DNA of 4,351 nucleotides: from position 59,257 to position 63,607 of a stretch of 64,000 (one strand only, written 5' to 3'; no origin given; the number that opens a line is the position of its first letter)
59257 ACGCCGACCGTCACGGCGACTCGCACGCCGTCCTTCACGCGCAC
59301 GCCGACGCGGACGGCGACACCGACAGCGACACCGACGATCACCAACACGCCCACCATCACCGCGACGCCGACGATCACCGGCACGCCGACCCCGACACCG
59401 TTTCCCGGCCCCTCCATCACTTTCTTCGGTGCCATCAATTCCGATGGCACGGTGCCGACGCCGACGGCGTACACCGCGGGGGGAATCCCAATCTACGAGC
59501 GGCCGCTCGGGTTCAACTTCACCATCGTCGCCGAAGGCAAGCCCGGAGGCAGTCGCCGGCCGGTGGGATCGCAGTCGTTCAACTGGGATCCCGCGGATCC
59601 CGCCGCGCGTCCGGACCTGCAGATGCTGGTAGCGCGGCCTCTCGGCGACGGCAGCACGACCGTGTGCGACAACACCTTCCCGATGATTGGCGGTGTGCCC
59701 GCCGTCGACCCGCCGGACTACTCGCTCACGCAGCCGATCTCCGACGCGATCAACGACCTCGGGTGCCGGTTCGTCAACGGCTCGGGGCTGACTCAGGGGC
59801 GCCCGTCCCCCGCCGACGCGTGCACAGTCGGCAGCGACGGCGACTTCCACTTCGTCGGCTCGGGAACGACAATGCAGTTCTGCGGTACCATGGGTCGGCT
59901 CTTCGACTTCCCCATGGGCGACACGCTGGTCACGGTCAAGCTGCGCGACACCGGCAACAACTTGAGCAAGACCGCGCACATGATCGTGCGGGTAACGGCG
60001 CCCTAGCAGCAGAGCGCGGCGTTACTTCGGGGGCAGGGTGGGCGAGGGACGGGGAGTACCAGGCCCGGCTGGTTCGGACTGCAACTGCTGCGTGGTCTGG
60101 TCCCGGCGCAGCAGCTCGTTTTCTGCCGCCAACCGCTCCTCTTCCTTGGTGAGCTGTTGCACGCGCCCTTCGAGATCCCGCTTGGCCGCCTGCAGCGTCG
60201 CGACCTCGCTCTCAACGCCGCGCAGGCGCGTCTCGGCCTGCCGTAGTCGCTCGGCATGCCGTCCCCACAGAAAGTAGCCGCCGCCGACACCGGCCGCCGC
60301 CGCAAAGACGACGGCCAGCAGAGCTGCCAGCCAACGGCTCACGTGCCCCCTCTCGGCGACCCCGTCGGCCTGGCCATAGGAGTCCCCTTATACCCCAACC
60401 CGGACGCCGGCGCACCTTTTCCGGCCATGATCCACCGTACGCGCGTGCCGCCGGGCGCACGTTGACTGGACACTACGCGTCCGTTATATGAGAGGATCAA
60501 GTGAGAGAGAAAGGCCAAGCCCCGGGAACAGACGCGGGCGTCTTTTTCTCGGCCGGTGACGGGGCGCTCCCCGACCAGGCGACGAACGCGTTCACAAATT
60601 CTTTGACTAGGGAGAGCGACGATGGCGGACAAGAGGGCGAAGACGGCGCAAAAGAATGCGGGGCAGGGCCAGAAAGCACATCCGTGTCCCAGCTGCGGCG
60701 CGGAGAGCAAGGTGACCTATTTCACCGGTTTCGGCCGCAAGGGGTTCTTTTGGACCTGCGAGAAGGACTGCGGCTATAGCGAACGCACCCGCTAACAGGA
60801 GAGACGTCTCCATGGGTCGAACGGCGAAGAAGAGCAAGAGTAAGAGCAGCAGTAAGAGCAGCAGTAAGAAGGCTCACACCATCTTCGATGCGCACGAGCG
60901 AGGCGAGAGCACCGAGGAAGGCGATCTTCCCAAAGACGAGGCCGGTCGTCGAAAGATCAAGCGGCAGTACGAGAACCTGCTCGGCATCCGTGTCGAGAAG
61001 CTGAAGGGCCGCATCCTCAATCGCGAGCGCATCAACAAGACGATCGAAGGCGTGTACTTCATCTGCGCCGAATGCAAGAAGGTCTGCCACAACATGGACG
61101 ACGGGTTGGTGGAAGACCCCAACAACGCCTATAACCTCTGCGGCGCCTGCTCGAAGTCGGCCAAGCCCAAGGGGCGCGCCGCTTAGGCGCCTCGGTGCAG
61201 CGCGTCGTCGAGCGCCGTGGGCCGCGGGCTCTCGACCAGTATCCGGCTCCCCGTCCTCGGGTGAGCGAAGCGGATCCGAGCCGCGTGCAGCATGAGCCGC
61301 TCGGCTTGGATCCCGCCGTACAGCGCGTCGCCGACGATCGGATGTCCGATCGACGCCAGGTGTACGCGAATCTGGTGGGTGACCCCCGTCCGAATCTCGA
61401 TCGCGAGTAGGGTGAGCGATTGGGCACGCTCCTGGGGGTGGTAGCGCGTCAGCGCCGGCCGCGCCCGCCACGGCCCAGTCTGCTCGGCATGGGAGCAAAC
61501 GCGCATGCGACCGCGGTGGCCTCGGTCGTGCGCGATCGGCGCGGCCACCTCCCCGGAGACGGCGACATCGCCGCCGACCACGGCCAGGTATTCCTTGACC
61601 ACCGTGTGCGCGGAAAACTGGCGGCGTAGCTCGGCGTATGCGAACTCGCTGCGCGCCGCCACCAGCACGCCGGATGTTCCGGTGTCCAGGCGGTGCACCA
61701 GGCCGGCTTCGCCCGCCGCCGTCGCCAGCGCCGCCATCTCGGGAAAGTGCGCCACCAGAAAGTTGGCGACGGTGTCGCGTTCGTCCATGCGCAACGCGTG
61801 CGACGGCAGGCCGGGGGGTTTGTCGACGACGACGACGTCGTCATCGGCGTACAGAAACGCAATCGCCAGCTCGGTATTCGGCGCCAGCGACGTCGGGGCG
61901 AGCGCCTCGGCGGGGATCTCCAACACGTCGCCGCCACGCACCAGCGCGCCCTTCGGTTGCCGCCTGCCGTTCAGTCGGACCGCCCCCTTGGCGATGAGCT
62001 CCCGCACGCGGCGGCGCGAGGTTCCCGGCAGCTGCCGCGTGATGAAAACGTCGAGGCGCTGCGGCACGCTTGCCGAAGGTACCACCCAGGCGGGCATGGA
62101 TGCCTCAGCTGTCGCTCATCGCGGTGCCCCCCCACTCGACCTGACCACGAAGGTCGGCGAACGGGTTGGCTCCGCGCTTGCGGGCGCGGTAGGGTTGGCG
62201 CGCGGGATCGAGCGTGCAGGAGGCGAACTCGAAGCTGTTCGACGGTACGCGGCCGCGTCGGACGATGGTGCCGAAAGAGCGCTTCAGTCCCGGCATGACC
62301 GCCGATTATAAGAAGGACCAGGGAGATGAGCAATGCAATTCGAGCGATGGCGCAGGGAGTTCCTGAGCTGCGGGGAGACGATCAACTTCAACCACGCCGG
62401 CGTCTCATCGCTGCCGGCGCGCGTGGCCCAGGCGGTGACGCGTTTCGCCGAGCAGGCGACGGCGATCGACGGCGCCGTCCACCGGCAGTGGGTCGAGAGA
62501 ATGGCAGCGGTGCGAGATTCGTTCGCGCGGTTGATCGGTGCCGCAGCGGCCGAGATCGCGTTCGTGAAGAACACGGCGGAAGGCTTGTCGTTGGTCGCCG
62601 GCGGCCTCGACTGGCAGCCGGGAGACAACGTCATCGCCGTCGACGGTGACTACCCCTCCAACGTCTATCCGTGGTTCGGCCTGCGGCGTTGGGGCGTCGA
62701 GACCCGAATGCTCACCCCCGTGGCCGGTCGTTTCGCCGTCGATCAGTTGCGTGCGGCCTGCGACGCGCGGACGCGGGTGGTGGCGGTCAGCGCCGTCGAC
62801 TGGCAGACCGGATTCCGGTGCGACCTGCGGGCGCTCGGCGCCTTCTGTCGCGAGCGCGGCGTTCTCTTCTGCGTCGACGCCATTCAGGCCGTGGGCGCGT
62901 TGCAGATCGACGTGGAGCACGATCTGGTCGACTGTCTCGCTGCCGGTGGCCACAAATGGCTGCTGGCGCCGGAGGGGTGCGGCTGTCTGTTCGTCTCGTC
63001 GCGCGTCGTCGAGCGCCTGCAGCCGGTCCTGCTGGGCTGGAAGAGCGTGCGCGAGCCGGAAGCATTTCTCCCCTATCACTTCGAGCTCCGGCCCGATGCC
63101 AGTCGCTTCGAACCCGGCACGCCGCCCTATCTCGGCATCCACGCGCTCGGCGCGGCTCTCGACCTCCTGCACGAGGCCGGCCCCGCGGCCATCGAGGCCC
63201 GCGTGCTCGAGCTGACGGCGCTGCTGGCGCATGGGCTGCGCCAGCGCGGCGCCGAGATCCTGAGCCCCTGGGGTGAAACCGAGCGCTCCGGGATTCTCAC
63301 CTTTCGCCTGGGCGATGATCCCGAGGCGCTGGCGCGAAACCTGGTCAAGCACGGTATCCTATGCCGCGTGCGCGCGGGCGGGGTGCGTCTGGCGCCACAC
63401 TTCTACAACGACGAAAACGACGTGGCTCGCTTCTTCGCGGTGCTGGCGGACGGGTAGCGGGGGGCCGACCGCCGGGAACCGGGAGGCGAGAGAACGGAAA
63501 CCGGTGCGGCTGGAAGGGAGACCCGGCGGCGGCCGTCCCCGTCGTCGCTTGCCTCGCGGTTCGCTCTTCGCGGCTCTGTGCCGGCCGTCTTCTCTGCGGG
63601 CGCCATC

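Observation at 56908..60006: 1032-aa envelope protein: two copies of an unrecognised four-Cys domain held apart by about 495 aa of Thr/Pro/Arg repeat, with N-terminal dockerin-like repeats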

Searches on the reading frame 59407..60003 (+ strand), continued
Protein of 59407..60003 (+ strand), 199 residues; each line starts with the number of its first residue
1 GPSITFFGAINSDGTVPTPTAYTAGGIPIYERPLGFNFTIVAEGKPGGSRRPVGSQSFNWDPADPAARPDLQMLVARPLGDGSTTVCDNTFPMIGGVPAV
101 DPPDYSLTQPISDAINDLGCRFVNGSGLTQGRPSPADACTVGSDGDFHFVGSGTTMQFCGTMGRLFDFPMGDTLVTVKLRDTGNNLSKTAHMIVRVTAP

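Call 57: find_encoding_contigs(protein=P0030, flank=8000, max_places=1)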
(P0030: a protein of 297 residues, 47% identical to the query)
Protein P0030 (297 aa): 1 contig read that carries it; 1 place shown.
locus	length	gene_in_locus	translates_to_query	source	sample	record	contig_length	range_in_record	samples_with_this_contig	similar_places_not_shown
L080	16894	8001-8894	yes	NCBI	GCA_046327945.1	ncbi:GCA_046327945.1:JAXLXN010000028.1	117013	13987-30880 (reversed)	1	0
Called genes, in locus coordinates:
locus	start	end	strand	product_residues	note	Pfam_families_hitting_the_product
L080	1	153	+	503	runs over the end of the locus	PF08811:DUF1800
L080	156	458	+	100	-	-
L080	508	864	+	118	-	-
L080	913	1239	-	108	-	-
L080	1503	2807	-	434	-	PF09861:Lar_N, PF21113:LarA_C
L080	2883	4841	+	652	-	PF04879:Molybdop_Fe4S4, PF00384:Molybdopterin, PF01568:Molydop_binding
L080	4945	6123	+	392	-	PF04909:Amidohydro_2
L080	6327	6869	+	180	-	PF04893:Yip1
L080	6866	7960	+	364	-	PF13620:CarboxypepD_reg (faint), PF13715:CarbopepD_reg_2 (faint)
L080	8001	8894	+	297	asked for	-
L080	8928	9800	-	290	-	-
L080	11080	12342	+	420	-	PF20154:LNT_N, PF00795:CN_hydrolase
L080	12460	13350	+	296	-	PF02550:AcetylCoA_hydro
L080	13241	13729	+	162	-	PF13336:AcetylCoA_hyd_C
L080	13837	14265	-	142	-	-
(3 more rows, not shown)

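Call 58: find_encoding_contigs(protein=P0048, flank=8000, max_places=1)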
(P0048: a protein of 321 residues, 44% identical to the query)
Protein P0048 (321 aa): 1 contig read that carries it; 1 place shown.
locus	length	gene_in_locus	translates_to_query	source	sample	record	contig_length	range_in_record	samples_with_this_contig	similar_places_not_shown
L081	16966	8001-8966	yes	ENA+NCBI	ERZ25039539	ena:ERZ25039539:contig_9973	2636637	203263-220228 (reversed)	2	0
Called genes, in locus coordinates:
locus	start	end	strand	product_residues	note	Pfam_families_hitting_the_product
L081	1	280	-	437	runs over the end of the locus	PF09861:Lar_N, PF21113:LarA_C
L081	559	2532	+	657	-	PF04879:Molybdop_Fe4S4, PF00384:Molybdopterin, PF01568:Molydop_binding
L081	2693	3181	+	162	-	PF12680:SnoaL_2, PF14534:DUF4440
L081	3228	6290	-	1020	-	PF04909:Amidohydro_2, PF00884:Sulfatase, PF01663:Phosphodiest (faint), PF16347:SGSH_C (faint)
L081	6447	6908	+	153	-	PF04893:Yip1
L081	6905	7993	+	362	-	PF13620:CarboxypepD_reg (weak), PF13715:CarbopepD_reg_2 (faint)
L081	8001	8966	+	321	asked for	-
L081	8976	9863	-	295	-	-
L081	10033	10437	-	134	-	PF00326:Peptidase_S9, PF01738:DLH (weak), PF07859:Abhydrolase_3 (weak), PF20434:BD-FAE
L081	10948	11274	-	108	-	PF11746:DUF3303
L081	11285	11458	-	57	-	-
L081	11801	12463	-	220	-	PF07167:PhaC_N (weak), PF00561:Abhydrolase_1 (weak)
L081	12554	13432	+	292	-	PF00459:Inositol_P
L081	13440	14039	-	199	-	PF07947:YhhN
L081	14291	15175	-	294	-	PF09995:MPAB_Lcp_cat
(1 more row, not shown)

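Call 59: find_encoding_contigs(protein=P0020, flank=8000, max_places=1)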
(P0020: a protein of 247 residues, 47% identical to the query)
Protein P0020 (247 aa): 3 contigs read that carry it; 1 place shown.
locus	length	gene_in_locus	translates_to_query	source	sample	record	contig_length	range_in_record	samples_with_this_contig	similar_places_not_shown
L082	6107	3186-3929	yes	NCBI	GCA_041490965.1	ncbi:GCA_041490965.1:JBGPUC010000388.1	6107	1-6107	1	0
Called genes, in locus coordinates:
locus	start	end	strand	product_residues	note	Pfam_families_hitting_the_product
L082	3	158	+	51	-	?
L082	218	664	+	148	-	PF13577:SnoaL_4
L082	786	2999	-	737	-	PF08309:LVIVD (faint), PF13620:CarboxypepD_reg (faint)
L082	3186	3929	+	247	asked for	-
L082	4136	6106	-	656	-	?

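Call 60: find_encoding_contigs(protein=P0001, flank=6000, max_places=3)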
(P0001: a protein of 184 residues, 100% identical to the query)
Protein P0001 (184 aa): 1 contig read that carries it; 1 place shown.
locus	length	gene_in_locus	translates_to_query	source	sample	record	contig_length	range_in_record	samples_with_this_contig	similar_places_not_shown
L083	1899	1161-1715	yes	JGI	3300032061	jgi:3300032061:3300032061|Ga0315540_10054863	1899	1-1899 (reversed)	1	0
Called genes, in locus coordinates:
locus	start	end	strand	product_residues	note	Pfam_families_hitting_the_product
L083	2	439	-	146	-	?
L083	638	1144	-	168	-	-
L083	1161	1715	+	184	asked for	-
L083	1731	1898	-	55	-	?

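Call 61: search_protein_families(library=pfam, alignment_id=A1, max_evalue=0.01)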
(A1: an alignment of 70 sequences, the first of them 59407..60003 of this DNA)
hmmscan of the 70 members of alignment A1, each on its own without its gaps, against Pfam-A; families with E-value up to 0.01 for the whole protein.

A. member 1, window:59407-60003:+ (199 aa): 0 families

B. families by the number of members that match (of 70 scanned): 3 families
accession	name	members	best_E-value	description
PF00036.39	EF-hand_1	1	0.00025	EF hand domain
PF13405.12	EF-hand_6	1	0.0012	EF-hand domain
PF02494.22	HYR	1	0.0082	HYR domain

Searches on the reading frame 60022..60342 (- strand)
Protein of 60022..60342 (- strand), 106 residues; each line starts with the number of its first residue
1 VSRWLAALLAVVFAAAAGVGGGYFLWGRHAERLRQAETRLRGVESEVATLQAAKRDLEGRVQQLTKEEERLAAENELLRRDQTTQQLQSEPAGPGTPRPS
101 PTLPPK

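Call 15: search_protein_families(library=pfam, proteins=[window:60022-60342:-], max_evalue=0.01)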
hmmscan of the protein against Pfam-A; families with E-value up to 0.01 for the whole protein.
window:60022-60342:- (106 aa): 3 families
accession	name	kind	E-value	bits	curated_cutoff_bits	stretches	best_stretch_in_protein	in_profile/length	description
PF25785.1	TPR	-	0.00085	20.1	27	1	33-88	2-57/110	Nucleoprotein TPR-like domain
PF06156.18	YabA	-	0.0048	17.9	30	1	38-88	8-58/103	Initiation control protein YabA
PF21007.2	FBF1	-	0.0097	14.9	45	0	29-89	305-361/524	Fas-binding factor 1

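Call 64: search_protein_families(library=pfam, proteins=[window:60022-60342:-], max_evalue=0.01)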
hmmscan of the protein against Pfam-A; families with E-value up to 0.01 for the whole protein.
window:60022-60342:- (106 aa): 3 families
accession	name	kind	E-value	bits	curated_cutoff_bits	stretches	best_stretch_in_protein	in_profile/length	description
PF25785.1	TPR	-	0.00085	20.1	27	1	33-88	2-57/110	Nucleoprotein TPR-like domain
PF06156.18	YabA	-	0.0048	17.9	30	1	38-88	8-58/103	Initiation control protein YabA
PF21007.2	FBF1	-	0.0097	14.9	45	0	29-89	305-361/524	Fas-binding factor 1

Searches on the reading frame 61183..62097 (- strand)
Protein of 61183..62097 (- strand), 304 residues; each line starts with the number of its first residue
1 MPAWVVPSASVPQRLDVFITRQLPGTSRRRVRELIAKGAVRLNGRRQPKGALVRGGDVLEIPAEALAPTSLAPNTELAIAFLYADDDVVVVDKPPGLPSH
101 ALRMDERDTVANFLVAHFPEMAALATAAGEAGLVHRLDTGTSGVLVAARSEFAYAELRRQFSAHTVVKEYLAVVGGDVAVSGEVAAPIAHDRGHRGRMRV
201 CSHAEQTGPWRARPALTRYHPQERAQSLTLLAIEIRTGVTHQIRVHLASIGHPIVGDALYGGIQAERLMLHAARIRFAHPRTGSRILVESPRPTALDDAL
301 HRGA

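Call 15: search_protein_families(library=pfam, proteins=[window:61183-62097:-], max_evalue=0.01)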
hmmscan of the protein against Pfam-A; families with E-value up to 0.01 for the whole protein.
window:61183-62097:- (304 aa): 3 families
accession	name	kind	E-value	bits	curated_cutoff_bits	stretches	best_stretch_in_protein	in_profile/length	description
PF00849.27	PseudoU_synth_2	-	1.8e-24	87.1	26.8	1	87-249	1-152/152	RNA pseudouridylate synthase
PF01479.30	S4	-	1.4e-09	38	22.8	1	13-58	1-47/48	S4 domain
PF22421.1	SYY_C-terminal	-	0.0077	16.5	27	0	25-47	31-53/83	Tyrosine--tRNA ligase SYY-like C-terminal domain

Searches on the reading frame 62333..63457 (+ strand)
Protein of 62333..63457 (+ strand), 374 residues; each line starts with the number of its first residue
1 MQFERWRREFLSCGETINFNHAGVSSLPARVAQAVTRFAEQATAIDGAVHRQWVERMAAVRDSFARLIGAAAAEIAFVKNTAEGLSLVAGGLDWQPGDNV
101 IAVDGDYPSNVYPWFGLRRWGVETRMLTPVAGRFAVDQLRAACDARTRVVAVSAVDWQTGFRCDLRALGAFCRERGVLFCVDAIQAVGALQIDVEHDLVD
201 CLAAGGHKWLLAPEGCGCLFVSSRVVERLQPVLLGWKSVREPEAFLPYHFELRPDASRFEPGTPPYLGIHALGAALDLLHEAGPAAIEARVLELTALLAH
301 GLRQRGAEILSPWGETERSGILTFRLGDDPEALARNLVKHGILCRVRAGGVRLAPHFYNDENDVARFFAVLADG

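Call 15: search_protein_families(library=pfam, proteins=[window:62333-63457:+], max_evalue=0.01)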
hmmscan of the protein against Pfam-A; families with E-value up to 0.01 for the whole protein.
window:62333-63457:+ (374 aa): 3 families
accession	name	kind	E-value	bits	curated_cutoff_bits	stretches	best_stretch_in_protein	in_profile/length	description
PF00266.25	Aminotran_5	-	7.9e-53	180.2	21.5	1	19-346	3-337/371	Aminotransferase class-V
PF22580.2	KYNU_C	-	1e-06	29.1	27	1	287-371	1-90/90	Kynureninase C-terminal domain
PF01041.23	DegT_DnrJ_EryC1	-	0.00046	20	19.8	1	58-189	27-152/360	DegT/DnrJ/EryC1/StrS aminotransferase family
